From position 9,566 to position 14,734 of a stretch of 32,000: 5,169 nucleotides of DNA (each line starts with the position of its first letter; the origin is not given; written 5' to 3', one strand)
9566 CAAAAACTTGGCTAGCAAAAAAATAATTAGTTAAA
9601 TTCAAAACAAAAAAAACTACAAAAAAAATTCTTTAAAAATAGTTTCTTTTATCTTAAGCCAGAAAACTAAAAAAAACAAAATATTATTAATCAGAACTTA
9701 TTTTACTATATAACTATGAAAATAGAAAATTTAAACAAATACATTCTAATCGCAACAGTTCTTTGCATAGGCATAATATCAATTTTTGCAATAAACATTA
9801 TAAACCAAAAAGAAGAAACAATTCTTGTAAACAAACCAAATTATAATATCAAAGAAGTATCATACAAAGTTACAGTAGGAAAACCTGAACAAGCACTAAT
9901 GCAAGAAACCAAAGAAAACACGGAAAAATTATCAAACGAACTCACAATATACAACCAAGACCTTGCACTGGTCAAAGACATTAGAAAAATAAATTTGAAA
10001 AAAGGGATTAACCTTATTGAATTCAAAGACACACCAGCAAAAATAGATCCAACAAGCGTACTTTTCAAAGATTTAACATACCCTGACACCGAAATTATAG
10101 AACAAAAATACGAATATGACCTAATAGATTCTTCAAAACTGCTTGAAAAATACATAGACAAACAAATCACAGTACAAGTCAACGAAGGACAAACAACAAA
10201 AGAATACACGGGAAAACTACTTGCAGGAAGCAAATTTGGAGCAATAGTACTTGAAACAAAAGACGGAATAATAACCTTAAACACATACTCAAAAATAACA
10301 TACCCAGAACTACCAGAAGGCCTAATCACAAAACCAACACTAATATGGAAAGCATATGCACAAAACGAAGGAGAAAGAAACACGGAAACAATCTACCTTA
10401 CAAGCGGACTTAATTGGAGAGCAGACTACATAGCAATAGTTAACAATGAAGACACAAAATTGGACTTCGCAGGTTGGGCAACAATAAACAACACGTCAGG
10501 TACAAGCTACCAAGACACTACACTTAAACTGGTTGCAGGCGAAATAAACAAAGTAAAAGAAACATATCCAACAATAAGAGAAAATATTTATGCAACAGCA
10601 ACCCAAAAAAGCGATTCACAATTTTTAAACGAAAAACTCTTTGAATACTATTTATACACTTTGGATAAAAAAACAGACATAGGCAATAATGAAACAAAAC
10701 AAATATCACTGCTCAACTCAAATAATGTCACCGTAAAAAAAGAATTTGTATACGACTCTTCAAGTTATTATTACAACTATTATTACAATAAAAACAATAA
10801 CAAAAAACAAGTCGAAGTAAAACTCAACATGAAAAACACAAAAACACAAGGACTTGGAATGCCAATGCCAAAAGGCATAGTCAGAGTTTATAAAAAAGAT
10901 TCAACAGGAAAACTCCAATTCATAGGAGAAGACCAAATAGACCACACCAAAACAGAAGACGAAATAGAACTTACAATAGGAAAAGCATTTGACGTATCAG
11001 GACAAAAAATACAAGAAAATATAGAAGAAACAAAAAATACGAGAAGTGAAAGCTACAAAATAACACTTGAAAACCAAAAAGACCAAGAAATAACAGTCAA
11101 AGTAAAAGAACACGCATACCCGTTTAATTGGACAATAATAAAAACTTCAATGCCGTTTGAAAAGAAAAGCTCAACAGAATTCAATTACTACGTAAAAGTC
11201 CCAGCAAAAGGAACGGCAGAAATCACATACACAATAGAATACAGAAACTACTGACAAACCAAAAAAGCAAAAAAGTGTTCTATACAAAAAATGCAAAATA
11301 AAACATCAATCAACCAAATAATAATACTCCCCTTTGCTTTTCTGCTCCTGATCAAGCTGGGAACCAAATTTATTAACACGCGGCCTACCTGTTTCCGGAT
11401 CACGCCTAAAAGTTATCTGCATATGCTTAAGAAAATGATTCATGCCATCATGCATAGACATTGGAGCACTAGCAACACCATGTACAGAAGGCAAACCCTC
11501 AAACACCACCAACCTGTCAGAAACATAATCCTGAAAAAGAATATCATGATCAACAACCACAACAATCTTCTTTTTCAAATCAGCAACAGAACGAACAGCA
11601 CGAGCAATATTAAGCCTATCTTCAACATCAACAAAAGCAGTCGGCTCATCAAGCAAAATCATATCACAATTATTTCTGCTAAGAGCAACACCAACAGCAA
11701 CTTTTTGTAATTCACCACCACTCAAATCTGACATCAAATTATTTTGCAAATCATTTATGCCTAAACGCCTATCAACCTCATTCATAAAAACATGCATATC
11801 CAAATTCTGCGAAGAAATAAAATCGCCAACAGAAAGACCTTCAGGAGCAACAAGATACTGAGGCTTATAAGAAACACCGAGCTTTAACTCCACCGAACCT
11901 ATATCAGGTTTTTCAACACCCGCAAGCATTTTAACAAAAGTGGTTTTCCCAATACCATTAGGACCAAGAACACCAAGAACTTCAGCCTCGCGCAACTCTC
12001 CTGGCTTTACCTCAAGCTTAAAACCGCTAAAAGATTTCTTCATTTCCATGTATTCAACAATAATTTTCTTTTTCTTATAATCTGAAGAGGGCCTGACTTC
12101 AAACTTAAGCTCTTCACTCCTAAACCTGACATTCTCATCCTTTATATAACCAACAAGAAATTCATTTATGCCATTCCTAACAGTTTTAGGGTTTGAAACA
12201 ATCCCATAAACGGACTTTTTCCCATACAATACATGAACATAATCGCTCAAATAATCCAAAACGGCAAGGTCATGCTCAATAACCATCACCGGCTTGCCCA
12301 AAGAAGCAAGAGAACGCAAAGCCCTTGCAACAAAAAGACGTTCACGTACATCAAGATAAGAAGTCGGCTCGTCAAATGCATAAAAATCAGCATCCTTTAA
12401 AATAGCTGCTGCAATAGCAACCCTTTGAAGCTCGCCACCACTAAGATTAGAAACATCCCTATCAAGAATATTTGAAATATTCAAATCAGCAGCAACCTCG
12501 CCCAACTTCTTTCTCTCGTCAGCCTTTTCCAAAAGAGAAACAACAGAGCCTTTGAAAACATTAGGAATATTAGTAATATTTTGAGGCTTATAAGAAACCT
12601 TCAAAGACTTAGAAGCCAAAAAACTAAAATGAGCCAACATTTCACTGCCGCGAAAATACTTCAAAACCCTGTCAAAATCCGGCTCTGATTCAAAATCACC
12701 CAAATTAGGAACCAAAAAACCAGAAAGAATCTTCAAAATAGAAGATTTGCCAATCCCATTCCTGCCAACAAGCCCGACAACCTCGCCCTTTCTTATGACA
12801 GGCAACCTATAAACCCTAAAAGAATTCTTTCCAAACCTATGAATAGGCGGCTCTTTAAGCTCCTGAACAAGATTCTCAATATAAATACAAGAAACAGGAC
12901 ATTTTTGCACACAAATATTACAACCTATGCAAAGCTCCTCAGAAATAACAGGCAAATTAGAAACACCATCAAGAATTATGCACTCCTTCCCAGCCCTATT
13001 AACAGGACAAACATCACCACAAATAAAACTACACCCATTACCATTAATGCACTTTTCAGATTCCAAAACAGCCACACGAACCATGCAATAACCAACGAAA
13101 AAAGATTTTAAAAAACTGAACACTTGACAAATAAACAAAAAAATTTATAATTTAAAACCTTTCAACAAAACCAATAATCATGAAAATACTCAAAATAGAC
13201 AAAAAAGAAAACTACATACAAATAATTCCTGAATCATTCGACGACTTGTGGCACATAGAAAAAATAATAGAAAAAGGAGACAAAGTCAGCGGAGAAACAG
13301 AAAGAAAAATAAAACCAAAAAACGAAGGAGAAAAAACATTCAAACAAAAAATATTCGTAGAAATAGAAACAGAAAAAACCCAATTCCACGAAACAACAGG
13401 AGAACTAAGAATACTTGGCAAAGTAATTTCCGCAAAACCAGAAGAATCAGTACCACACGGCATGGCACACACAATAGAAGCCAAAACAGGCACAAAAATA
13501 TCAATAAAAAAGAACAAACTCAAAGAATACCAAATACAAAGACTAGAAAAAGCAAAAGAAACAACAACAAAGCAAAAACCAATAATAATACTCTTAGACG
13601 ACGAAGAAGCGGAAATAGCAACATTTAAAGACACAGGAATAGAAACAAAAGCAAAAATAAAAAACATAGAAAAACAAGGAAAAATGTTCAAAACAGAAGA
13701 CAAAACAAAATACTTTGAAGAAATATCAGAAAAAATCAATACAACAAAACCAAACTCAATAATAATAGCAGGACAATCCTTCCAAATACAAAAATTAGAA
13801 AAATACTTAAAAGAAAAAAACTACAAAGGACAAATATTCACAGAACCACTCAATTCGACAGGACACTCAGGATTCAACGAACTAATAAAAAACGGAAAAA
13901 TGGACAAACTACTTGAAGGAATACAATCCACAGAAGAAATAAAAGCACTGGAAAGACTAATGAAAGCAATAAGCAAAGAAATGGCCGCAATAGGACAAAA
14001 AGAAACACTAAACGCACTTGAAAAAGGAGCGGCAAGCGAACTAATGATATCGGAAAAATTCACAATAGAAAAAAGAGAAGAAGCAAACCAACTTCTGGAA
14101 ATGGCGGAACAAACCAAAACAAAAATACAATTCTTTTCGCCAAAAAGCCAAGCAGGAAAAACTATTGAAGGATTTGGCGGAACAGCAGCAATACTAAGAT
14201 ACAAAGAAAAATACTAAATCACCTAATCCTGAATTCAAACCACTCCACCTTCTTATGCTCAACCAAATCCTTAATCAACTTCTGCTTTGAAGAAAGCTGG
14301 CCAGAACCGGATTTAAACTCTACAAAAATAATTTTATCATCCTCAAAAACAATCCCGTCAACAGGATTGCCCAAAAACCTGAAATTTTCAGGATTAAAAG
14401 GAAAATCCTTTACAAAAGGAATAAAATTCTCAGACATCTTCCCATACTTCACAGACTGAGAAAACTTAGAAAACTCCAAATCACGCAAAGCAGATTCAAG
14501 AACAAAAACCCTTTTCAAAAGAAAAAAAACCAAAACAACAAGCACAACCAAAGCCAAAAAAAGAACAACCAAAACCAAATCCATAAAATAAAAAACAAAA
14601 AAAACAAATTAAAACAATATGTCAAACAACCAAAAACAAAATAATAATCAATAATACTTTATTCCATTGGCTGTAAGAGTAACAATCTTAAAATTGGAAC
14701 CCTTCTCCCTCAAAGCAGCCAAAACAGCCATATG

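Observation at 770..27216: Strand-polarised dispersed motif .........-(A)n confined to poly-A intergenic islands (at least 18 copies)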

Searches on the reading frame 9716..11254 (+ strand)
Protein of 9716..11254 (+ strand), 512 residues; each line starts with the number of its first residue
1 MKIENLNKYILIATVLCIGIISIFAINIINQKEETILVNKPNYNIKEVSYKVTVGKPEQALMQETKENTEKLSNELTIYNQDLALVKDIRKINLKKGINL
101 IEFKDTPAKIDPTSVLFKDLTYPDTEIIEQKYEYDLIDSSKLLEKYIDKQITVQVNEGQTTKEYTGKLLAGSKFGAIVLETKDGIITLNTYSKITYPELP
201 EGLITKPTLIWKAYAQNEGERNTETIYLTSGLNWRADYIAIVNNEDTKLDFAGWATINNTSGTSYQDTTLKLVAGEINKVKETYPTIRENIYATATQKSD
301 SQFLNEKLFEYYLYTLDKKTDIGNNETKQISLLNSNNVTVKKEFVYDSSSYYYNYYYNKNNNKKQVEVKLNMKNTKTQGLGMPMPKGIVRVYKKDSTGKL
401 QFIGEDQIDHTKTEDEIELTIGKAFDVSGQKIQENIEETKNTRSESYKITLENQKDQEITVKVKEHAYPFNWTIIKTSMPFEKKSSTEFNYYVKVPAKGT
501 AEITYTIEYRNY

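Call 11: search_protein_families(library=pfam, proteins=[window:9716-11254:+], max_evalue=0.001)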
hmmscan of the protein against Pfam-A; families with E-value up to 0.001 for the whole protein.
window:9716-11254:+ (512 aa): 1 family
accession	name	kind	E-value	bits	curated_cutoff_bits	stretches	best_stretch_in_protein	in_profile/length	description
PF13598.12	DUF4139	-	5.5e-07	29.9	31.8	1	225-507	3-199/205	Domain of unknown function (DUF4139)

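Call 65: find_homologous_proteins(query=window:9716-11254:+, max_evalue=1e-40)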
Query window:9716-11254:+ (512 aa): 5375 proteins with E <= 1e-40 among 8000 candidates; the best 120 are listed.
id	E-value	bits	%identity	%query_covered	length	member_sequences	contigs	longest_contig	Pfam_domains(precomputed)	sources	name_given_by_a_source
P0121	0.0e+0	1108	100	100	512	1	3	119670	PF13598.13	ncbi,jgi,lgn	jgi:hypothetical protein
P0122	5.1e-267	904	81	100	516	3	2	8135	PF13598.13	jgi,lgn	jgi:hypothetical protein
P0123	1.2e-179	616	57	100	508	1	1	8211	PF13598.13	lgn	-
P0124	1.6e-175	603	57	99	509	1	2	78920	PF13598.13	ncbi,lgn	-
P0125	1.8e-170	586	53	94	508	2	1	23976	PF13598.13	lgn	-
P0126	7.4e-170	584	53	100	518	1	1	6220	PF13598.13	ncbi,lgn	-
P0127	1.4e-169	583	53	95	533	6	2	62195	PF13598.13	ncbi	ncbi:MAG: DUF4139 domain-containing protein [Candidatus Diapherotrites archaeon]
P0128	2.0e-169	583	57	97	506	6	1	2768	PF13598.13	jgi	-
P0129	4.3e-168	578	52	99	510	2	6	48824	PF13598.13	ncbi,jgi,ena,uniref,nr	ncbi:MAG TPA: DUF4139 domain-containing protein [Candidatus Diapherotrites archaeon]|uniref:DUF4139 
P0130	1.2e-165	570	55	100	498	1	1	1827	PF13598.13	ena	-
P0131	6.8e-165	568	55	98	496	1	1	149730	PF13598.13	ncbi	ncbi:MAG: DUF4139 domain-containing protein [Candidatus Diapherotrites archaeon]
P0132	1.1e-164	567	56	98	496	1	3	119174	PF13598.13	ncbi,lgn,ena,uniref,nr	ncbi:MAG: DUF4139 domain-containing protein [Candidatus Diapherotrites archaeon]|uniref:DUF4139 doma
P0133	1.2e-164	567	55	97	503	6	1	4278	PF13598.13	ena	-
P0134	3.0e-164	565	57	95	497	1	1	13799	PF13598.13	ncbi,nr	ncbi:MAG: DUF4139 domain-containing protein [archaeon]|nr:DUF4139 domain-containing protein [archaeo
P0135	2.3e-163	563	55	98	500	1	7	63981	PF13598.13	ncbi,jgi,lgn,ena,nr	ncbi:MAG: DUF4139 domain-containing protein [Candidatus Diapherotrites archaeon CG11_big_fil_rev_8_2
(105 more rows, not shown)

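Call 66: find_encoding_contigs(protein=P0121, flank=10000, max_places=3)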
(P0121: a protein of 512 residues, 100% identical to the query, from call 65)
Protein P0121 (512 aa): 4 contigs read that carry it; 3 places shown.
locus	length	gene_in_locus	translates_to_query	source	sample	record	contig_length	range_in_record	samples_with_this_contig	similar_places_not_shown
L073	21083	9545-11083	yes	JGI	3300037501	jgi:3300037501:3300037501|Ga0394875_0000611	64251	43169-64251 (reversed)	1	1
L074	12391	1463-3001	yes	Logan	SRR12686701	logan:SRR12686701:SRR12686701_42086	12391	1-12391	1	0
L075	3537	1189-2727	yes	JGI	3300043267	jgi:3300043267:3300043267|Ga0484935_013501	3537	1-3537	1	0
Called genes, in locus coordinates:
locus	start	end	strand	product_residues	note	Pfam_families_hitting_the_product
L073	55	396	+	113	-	PF04021:Class_IIIsignal (weak)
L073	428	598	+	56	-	-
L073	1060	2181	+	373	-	PF01478:Peptidase_A24, PF06819:Arc_PepC (weak)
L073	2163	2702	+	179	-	-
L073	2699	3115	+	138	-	-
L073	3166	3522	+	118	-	PF01336:tRNA_anti-codon (weak)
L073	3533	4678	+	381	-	PF01970:TctA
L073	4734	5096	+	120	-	PF14464:Prok-JAB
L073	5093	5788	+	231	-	PF00300:His_Phos_1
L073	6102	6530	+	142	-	-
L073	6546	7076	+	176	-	-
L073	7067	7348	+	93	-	-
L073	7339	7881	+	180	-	-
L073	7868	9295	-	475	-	PF13522:GATase_6, PF13537:GATase_7, PF00733:Asn_synthase, PF24167:DUF7411 (weak), PF00733:Asn_synthase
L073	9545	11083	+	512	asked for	PF13598:DUF4139 (weak)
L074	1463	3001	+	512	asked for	PF13598:DUF4139 (weak)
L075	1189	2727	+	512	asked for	PF13598:DUF4139 (weak)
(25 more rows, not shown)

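Call 68: find_encoding_contigs(protein=P0122, flank=10000, max_places=3)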
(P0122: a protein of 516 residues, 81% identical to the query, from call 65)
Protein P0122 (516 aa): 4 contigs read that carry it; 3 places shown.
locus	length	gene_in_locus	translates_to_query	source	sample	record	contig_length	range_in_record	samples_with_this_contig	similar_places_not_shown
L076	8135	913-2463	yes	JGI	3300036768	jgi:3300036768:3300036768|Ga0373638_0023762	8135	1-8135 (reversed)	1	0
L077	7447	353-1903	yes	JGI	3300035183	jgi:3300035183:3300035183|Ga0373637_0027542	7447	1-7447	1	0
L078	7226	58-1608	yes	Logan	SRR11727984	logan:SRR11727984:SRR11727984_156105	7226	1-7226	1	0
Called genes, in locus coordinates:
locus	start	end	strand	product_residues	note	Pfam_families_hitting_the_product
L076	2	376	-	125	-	?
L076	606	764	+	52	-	-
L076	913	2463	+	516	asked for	PF13598:DUF4139 (weak)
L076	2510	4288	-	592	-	PF14697:Fer4_21 (weak), PF00037:Fer4 (weak), PF02463:SMC_N (weak), PF00005:ABC_tran, PF13304:AAA_21 (faint), PF00005:ABC_tran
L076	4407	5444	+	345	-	PF26356:Pelota_N, PF03465:eRF1_3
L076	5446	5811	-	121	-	PF10107:Endonuc_Holl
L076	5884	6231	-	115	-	-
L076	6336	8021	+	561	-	PF23613:ELP3_N (weak), PF04055:Radical_SAM, PF16199:Radical_SAM_C, PF00583:Acetyltransf_1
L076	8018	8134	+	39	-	?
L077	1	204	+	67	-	?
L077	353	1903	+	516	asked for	PF13598:DUF4139 (weak)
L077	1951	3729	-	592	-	PF14697:Fer4_21 (weak), PF00037:Fer4 (weak), PF02463:SMC_N (weak), PF00005:ABC_tran, PF13304:AAA_21 (faint), PF00005:ABC_tran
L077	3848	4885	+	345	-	PF26356:Pelota_N, PF03465:eRF1_3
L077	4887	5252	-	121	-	PF10107:Endonuc_Holl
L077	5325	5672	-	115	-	-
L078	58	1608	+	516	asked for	PF13598:DUF4139 (weak)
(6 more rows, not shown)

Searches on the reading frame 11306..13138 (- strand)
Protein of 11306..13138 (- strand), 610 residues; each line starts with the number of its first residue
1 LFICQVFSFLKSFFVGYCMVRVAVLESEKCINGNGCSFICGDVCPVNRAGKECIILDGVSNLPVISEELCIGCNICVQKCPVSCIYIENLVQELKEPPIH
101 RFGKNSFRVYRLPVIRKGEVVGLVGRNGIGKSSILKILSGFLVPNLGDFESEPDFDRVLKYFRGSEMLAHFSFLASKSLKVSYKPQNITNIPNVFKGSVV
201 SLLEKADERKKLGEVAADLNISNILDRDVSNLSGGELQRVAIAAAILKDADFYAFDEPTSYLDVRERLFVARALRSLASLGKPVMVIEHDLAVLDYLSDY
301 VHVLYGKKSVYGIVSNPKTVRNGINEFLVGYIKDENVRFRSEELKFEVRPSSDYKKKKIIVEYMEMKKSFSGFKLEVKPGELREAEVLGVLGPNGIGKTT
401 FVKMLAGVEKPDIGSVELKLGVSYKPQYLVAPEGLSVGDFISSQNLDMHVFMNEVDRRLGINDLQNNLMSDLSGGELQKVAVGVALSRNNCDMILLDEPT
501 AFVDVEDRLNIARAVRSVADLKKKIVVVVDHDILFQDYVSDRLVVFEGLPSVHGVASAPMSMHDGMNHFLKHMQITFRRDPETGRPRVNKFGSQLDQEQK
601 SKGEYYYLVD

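Call 10: search_protein_families(library=pfam, proteins=[window:11306-13138:-], max_evalue=0.001)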
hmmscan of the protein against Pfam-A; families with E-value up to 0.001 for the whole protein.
window:11306-13138:- (610 aa): 9 families
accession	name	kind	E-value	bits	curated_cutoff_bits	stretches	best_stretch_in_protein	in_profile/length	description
PF00005.33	ABC_tran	-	4.1e-41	141.2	25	2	115-260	8-137/137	ABC transporter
PF13304.12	AAA_21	-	9.2e-11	42.8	27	0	121-150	2-33/304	AAA domain, putative AbiEii toxin, Type IV TA system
PF02463.25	SMC_N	-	7.2e-09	35.8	40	1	117-294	23-202/220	RecF/RecN/SMC N terminal domain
PF14697.11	Fer4_21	-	8.7e-07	29.4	35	1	23-85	1-57/59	4Fe-4S dicluster domain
PF00037.32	Fer4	-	1.3e-05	25.2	21.1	1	63-86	1-24/24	4Fe-4S binding domain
PF13175.12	AAA_15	-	2.4e-05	24.6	32.1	0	122-158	27-55/374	AAA ATPase domain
PF03193.22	RsgA_GTPase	-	0.00024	21.4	30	0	117-140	105-128/174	RsgA GTPase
PF13237.11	Fer4_10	-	0.0003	21.1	25.5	1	63-82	2-21/53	4Fe-4S dicluster domain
PF13476.12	AAA_23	-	0.00038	21.6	27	0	120-154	21-55/201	AAA domain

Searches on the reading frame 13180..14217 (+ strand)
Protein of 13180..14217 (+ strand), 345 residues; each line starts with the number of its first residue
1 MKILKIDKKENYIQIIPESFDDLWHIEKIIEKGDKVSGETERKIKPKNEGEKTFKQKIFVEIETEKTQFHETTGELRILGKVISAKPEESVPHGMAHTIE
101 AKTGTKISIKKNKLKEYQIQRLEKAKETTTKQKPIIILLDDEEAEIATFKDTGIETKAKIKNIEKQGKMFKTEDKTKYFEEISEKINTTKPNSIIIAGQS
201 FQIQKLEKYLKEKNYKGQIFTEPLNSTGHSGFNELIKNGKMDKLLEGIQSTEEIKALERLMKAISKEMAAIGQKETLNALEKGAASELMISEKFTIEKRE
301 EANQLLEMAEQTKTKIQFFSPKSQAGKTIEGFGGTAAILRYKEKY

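Call 11: search_protein_families(library=pfam, proteins=[window:13180-14217:+], max_evalue=0.001)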
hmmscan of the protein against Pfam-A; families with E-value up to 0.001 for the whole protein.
window:13180-14217:+ (345 aa): 3 families
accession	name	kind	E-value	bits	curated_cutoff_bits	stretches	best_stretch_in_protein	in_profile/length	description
PF03463.20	eRF1_1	-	2.1e-21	76.6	23.8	1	1-125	1-122/123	eRF1 domain 1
PF03465.20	eRF1_3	-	3.2e-18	66.6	25.8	1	252-342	3-105/106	eRF1 domain 3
PF03464.20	eRF1_2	-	4.6e-05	24.2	27.1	1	135-244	3-131/133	eRF1 domain 2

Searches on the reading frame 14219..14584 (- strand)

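Call 10: search_protein_families(library=pfam, proteins=[window:14219-14584:-], max_evalue=0.001)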
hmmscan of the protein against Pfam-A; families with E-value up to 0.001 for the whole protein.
window:14219-14584:- (121 aa): 1 family
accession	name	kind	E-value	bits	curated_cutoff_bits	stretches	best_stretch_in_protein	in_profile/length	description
PF10107.15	Endonuc_Holl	-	3.3e-22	79.4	23.8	1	42-119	74-158/159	Endonuclease related to archaeal Holliday junction resolvase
